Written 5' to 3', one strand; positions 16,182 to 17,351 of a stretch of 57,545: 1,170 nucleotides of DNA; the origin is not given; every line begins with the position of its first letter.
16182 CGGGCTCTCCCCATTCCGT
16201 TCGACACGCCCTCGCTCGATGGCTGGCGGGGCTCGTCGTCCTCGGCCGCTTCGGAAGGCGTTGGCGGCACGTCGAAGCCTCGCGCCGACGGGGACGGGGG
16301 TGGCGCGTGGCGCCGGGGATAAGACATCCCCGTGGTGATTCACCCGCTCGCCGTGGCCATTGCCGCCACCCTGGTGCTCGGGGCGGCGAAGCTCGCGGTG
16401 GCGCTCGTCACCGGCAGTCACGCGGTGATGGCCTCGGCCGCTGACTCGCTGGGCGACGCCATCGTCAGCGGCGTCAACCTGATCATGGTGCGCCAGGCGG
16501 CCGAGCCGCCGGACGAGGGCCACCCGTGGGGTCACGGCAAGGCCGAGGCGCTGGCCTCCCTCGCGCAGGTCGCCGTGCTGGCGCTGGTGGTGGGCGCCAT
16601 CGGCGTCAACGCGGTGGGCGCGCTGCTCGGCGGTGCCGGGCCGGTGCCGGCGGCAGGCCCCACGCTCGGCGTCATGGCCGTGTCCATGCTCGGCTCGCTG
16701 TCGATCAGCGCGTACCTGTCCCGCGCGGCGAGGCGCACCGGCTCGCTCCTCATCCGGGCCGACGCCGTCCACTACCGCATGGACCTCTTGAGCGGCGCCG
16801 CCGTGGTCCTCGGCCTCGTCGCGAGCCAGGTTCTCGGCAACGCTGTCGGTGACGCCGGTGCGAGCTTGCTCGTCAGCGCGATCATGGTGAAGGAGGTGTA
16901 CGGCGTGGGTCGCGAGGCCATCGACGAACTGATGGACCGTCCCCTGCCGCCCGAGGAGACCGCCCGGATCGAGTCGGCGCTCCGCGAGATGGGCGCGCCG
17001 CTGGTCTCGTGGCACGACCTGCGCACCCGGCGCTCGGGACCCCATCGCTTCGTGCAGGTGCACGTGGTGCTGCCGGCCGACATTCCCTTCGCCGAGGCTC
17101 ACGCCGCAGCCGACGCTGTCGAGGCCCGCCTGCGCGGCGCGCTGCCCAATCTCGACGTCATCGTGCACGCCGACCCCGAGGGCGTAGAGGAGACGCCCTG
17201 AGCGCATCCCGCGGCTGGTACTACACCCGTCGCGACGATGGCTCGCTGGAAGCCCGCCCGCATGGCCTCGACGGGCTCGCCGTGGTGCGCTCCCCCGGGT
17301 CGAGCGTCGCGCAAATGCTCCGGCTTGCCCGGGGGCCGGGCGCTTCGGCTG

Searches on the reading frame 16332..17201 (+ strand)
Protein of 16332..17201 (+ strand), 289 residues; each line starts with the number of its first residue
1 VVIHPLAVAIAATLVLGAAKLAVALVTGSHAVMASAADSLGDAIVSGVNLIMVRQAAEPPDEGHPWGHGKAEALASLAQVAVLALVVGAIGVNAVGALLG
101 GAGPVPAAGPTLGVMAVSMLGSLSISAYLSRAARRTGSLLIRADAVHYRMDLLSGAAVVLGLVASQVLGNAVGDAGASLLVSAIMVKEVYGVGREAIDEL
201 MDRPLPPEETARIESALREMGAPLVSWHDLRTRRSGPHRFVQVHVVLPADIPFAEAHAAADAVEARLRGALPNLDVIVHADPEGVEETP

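Call 3: search_protein_families(library=pfam, proteins=[window:16332-17201:+], max_evalue=0.1)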
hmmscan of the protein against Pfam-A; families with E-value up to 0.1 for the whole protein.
window:16332-17201:+ (289 aa): 3 families
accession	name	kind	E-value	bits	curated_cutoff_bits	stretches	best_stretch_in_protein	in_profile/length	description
PF01545.26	Cation_efflux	-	2.6e-36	125.7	26.6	1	7-201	2-198/198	Cation efflux family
PF16916.11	ZT_dimer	-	1.4e-19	70.3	26.7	1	205-283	1-78/78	Dimerisation domain of Zinc Transporter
PF13490.11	zf-HC2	-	0.085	13.4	22.2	0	194-218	5-29/35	Putative zinc-finger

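Call 4: search_protein_families(library=ncbifam, proteins=[window:16332-17201:+], max_evalue=0.1)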
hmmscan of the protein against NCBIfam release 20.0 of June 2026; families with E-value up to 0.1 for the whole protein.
window:16332-17201:+ (289 aa): 10 families
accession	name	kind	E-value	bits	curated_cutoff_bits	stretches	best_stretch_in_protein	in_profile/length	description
NF050169.1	CatEfflxFieF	equivalog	4.4e-62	209.9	420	1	7-282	11-281/282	cation efflux pump FieF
TIGR01297.1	CDF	superfamily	7.3e-54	183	82.35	1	6-283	5-283/285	cation diffusion facilitator family transporter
NF007064.0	PRK09509.1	equivalog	6.2e-52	176.5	447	1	8-285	17-289/300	CDF family cation-efflux transporter FieF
NF052621.1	MngEfTpMntE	equivalog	4.6e-36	124.7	500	1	8-283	10-282/293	manganese efflux transporter MntE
NF033615.1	CDF_MamM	equivalog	1.1e-29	103.6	350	1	8-276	14-281/290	magnetosome biogenesis CDF transporter MamM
NF033616.1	CDF_MamB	equivalog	2.7e-28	99.3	350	1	9-270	12-270/284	magnetosome biogenesis CDF transporter MamB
NF052602.1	Zn_efflux_Cdf31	equivalog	2.7e-23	82.8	460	1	6-285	10-292/299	CDF family zinc efflux transporter Cdf31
NF040994.1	MamV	equivalog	5.5e-22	78.3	500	1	10-273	18-277/319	CDF transporter MamV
NF002923.0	PRK03557.1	equivalog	2.8e-10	40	408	1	7-204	22-216/313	CDF family zinc transporter ZitB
NF033827.1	CDF_efflux_DmeF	equivalog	0.027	13.8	250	0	141-242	178-276/309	CDF family Co(II)/Ni(II) efflux transporter DmeF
